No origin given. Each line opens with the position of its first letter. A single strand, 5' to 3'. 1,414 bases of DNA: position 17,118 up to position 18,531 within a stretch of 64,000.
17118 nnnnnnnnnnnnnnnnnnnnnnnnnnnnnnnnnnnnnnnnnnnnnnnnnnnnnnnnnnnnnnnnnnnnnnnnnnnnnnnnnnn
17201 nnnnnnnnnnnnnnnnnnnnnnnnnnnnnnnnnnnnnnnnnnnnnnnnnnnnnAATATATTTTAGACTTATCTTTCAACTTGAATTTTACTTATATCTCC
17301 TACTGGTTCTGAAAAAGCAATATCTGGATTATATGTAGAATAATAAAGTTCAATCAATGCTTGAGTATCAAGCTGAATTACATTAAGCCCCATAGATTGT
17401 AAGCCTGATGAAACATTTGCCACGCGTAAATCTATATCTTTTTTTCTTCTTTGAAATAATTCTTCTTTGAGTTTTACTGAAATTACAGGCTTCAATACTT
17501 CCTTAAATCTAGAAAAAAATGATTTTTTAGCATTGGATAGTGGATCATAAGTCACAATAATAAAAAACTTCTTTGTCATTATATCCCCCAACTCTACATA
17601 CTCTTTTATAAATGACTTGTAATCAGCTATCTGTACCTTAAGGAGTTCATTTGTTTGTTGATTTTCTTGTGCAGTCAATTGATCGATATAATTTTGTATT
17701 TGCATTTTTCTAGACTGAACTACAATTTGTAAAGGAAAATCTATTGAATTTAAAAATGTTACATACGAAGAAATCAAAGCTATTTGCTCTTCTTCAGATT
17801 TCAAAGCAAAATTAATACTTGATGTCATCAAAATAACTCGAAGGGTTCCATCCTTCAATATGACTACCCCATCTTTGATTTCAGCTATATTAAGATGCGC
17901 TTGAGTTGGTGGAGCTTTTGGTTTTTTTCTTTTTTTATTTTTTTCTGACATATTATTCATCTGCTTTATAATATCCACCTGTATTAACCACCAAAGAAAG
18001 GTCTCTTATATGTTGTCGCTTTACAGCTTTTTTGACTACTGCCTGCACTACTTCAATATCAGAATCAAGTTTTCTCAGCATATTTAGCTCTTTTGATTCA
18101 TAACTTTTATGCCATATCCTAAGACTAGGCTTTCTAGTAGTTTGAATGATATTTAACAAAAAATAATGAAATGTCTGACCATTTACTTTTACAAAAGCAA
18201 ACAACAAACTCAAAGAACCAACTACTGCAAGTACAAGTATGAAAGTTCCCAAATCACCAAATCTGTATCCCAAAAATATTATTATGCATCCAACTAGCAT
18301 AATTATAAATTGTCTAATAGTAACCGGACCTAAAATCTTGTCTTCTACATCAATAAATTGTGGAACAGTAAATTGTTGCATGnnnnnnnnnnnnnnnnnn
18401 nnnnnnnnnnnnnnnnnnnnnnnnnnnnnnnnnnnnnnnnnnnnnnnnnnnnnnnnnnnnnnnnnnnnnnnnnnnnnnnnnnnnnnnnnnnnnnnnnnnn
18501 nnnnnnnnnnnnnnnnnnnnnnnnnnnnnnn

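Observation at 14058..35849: A minus-strand block of about 21.8 kb: T4SS-like ATPase/VirB6/PrgI set, giant secreted protein and Ca-binding membrane protein, with ComFC at the distal end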

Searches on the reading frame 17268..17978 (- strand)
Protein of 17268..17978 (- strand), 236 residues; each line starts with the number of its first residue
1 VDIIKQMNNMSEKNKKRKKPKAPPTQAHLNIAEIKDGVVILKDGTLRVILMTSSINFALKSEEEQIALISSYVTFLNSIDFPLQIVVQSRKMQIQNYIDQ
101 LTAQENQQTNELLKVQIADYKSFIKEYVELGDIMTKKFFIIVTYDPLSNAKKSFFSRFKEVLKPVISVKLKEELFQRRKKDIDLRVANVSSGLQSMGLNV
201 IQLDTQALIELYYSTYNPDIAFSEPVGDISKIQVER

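Call 4: search_protein_families(library=pfam, proteins=[window:17268-17978:-], max_evalue=0.1)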
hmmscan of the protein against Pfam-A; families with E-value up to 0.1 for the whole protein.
window:17268-17978:- (236 aa): 1 family
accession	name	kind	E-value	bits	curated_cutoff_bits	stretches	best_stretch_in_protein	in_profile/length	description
PF11130.14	TraC_F_IV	-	0.024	14.1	28.1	1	82-225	57-179/375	TraC protein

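Call 37: search_protein_families(library=ncbifam, proteins=[window:17268-17978:-], max_evalue=0.1)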
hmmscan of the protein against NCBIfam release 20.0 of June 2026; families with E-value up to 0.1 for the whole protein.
window:17268-17978:- (236 aa): 4 families
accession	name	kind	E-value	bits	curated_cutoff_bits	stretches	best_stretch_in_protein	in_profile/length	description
NF045975.1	VirB4_plasma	equivalog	9e-10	36.9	590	1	10-223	88-282/894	Mbov_0397 family ICE element conjugal transfer ATPase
NF041427.1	TrsD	subfamily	3.6e-06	26.9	200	1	37-144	27-144/201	TrsD/TraD family conjugative transfer protein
NF045971.1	conju_CD1110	equivalog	4e-06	25.4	325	1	34-159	11-137/752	VirB4-like conjugal transfer ATPase, CD1110 family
TIGR00929.1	VirB4_CagE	subfamily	9.1e-06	24.2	643.1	1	20-200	3-177/792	VirB4 family type IV secretion/conjugal transfer ATPase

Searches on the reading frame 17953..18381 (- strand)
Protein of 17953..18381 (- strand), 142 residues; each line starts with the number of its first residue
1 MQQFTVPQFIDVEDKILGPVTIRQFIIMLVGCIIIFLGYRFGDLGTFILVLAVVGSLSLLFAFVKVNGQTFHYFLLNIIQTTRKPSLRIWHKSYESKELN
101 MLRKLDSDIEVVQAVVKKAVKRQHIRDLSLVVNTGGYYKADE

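Call 4: search_protein_families(library=pfam, proteins=[window:17953-18381:-], max_evalue=0.1)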
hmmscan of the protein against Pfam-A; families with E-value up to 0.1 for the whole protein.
window:17953-18381:- (142 aa): 1 family
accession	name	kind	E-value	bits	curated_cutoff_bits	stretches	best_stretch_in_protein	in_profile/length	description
PF12666.12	PrgI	-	7.2e-10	39.7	27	1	9-88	5-89/91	PrgI family protein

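Call 37: search_protein_families(library=ncbifam, proteins=[window:17953-18381:-], max_evalue=0.1)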
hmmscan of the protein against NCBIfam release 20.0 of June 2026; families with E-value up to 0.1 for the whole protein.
window:17953-18381:- (142 aa): 1 family
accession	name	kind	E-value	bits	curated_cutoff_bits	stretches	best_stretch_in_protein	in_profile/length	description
NF042935.1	SCO6880_fam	subfamily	0.0017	17.3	60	1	15-86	12-82/477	SCO6880 family protein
